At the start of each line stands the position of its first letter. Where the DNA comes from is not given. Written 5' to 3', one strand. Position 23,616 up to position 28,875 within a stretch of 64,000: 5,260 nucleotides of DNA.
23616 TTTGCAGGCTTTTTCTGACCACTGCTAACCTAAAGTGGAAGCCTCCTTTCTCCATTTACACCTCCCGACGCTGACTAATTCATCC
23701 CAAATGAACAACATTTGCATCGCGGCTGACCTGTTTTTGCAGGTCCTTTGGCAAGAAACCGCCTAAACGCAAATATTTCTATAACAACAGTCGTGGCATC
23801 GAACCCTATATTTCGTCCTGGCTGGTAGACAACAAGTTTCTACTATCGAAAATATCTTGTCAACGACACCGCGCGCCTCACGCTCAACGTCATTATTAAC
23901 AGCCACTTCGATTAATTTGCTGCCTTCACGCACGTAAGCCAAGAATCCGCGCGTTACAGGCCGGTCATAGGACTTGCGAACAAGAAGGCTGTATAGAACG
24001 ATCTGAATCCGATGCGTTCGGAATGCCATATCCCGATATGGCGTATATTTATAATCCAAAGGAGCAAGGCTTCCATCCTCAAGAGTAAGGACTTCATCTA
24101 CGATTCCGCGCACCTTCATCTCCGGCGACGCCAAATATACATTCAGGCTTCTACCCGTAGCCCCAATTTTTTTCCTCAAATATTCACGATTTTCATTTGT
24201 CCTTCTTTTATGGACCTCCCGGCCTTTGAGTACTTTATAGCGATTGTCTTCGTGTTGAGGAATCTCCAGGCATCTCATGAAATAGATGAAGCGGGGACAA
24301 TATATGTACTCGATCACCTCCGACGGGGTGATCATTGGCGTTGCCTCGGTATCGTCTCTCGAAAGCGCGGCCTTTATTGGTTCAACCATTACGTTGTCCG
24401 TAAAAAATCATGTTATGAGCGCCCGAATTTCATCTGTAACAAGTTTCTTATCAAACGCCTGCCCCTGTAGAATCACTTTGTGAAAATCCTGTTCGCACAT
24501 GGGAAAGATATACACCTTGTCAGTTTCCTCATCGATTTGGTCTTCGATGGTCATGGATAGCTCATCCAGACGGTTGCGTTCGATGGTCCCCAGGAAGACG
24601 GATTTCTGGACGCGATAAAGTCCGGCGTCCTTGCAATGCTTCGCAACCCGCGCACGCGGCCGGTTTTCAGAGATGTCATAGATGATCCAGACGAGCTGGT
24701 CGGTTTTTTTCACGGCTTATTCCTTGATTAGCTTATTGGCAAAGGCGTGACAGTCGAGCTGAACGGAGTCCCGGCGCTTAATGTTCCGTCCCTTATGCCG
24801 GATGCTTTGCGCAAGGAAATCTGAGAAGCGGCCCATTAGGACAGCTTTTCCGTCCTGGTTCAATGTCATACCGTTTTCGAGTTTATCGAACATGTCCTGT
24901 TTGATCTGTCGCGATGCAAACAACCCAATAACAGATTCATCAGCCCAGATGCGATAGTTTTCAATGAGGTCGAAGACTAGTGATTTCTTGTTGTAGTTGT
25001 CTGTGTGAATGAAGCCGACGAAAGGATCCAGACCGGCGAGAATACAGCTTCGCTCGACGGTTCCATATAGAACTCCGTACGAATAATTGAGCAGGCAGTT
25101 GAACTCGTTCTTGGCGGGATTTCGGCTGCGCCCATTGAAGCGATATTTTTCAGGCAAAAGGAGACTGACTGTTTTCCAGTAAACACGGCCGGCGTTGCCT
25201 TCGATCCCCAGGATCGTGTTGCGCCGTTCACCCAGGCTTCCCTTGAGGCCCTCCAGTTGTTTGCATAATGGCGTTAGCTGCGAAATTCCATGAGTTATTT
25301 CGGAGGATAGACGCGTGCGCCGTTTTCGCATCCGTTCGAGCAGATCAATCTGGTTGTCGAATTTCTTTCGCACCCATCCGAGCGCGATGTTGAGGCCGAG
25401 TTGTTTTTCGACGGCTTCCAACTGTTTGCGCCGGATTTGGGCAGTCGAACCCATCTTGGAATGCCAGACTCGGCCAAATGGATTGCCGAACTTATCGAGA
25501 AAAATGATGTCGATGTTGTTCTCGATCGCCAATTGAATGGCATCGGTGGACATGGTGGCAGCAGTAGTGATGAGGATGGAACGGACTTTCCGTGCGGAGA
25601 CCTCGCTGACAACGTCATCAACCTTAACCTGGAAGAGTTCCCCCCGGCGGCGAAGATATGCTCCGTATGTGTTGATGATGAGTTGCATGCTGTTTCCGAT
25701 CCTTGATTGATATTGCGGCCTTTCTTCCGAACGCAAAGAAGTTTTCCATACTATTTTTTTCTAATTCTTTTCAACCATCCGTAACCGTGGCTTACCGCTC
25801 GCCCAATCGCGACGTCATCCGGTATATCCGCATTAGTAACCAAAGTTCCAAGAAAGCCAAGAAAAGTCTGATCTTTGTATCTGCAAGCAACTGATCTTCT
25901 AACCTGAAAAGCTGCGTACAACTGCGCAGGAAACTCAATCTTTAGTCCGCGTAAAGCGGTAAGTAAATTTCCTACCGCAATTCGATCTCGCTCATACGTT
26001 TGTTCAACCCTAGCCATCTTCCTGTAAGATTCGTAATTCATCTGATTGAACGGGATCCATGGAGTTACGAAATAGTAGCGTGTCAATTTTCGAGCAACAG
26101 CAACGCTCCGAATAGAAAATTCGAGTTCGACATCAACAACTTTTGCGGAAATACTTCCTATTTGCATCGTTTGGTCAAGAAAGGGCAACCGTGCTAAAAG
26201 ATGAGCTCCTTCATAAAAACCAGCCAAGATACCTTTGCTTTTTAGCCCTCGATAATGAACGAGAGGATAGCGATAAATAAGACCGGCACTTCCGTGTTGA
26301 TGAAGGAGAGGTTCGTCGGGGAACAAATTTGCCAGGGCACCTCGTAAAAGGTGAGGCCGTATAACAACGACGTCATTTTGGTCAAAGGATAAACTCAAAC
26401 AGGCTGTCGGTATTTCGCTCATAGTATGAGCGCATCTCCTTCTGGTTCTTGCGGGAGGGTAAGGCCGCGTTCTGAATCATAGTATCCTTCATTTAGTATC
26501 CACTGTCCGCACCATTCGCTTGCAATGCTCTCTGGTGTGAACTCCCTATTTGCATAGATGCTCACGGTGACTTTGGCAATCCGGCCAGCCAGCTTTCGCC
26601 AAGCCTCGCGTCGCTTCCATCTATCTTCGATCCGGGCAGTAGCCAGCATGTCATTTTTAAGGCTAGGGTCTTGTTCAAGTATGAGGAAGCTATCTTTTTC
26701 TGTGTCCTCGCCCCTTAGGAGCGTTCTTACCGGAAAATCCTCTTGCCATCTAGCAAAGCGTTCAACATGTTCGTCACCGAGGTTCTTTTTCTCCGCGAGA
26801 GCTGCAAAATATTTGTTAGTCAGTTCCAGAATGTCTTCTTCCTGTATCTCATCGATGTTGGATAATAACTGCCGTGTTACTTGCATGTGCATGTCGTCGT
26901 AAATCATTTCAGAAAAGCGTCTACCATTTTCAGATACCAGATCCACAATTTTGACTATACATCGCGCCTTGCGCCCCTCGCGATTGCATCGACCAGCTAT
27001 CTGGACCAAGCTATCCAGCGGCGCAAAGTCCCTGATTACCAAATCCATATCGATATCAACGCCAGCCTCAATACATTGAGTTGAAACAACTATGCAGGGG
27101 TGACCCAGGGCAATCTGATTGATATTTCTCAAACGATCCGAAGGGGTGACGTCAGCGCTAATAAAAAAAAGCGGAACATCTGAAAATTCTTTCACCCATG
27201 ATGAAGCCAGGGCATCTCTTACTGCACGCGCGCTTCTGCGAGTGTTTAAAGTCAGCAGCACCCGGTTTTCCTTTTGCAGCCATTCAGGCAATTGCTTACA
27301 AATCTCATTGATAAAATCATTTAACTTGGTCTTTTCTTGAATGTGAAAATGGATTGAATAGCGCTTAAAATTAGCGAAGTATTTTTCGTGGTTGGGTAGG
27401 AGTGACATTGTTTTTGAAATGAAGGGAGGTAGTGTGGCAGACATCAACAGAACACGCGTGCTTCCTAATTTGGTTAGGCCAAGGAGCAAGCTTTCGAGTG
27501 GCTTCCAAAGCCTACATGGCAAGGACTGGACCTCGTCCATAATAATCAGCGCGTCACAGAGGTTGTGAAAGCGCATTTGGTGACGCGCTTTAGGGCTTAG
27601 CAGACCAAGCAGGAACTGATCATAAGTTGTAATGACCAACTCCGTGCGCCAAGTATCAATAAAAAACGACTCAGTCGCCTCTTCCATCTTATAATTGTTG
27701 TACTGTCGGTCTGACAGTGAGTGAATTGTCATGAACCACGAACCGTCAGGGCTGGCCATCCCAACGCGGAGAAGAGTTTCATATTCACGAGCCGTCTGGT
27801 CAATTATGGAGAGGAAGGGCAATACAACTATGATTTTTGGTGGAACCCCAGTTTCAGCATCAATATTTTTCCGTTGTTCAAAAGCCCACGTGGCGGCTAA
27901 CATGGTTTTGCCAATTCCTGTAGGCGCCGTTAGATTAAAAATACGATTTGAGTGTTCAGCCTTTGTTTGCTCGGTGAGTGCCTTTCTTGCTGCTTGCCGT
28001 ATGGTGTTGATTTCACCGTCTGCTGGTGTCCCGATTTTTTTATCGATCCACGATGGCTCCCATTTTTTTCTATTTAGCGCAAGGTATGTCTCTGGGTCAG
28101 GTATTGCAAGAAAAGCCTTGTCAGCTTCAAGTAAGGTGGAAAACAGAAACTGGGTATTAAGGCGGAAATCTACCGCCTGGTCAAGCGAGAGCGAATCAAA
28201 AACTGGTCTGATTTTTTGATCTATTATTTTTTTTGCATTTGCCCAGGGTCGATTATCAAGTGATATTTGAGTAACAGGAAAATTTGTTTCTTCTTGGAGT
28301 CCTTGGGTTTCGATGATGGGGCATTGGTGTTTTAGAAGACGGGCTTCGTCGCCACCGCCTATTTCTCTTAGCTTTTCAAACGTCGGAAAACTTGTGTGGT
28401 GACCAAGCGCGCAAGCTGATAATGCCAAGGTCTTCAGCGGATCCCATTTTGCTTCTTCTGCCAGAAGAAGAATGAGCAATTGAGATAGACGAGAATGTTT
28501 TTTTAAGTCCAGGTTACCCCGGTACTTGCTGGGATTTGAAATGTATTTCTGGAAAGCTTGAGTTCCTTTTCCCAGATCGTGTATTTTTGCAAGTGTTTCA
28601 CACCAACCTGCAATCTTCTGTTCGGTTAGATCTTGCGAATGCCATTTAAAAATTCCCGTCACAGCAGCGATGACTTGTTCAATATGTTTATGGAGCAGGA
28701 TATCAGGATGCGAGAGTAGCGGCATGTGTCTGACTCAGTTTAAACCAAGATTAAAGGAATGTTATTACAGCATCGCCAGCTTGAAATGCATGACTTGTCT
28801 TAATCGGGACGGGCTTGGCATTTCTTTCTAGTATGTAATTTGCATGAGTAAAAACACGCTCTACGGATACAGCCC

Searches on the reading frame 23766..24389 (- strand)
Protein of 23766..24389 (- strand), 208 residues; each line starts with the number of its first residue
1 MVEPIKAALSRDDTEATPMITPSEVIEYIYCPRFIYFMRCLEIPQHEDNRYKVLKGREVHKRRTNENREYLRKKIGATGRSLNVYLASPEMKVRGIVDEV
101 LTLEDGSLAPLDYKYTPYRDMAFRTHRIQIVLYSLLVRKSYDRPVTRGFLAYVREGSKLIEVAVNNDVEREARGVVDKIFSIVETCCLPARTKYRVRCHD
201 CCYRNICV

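Call 70: search_protein_families(library=pfam, proteins=[window:23766-24389:-], max_evalue=0.001)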
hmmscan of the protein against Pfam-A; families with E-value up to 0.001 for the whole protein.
window:23766-24389:- (208 aa): 2 families
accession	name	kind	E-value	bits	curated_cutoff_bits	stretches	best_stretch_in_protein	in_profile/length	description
PF01930.23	Cas_Cas4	-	6.8e-13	49.4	22.7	1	23-208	3-159/160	Domain of unknown function DUF83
PF12705.13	PDDEXK_1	-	2.1e-09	38.1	22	1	50-207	83-246/247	PD-(D/E)XK nuclease superfamily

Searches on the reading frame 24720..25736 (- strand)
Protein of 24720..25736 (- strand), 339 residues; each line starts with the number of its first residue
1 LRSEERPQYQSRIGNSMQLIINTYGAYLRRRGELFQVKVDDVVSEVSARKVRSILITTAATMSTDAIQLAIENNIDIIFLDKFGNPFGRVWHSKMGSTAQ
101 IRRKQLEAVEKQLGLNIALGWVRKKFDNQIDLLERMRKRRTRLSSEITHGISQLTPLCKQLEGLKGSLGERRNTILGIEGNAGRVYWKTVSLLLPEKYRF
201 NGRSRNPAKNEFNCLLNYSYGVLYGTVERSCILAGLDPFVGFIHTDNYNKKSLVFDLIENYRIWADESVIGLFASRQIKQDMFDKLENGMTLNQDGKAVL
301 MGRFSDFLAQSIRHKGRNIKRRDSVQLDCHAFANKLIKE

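Call 70: search_protein_families(library=pfam, proteins=[window:24720-25736:-], max_evalue=0.001)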
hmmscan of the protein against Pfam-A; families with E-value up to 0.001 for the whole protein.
window:24720-25736:- (339 aa): 1 family
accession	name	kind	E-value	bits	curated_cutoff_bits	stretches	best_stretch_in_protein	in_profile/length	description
PF01867.21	Cas_Cas1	-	6.9e-78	262.1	22.3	1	19-304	1-281/283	CRISPR associated protein Cas1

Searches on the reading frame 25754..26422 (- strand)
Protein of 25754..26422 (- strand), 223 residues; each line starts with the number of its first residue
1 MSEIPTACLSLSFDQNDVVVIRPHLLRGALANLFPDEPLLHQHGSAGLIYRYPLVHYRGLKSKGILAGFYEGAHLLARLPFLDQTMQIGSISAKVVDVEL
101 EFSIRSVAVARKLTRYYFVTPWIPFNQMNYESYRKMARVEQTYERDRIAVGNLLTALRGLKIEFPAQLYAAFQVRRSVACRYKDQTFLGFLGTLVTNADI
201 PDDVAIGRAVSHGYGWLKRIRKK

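Call 70: search_protein_families(library=pfam, proteins=[window:25754-26422:-], max_evalue=0.001)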
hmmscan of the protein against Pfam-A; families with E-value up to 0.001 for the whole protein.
window:25754-26422:- (223 aa): 2 families
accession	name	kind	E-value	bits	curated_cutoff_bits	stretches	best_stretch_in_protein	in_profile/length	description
PF17262.7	Cas6b_C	-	5.6e-29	101.1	39.4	1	110-220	3-114/114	Cas6b C-terminal domain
PF17955.6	Cas6b_N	-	1.8e-14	54.1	25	1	9-96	6-95/105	Cas6b N-terminal domain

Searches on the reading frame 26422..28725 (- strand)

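Call 70: search_protein_families(library=pfam, proteins=[window:26422-28725:-], max_evalue=0.001)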
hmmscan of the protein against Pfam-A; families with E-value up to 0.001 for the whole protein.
window:26422-28725:- (768 aa): 5 families
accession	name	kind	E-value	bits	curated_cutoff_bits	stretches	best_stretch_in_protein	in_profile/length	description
PF22590.2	Cas3-like_C_2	-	2.1e-16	60.5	27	1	487-584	3-105/106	CRISPR-associated nuclease/helicase Cas3, C-terminal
PF00270.35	DEAD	-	1.9e-11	44.4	26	1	262-434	16-162/167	DEAD/DEAH box helicase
PF04851.21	ResIII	-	1.5e-09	38.5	22.5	1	244-431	9-161/164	Type III restriction enzyme, res subunit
PF00271.37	Helicase_C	-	4.3e-08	33.8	23.5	1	475-584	6-110/110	Helicase conserved C-terminal domain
PF18019.7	Cas3_HD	-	1.3e-06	29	23.1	1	26-121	46-139/207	Cas3, HD domain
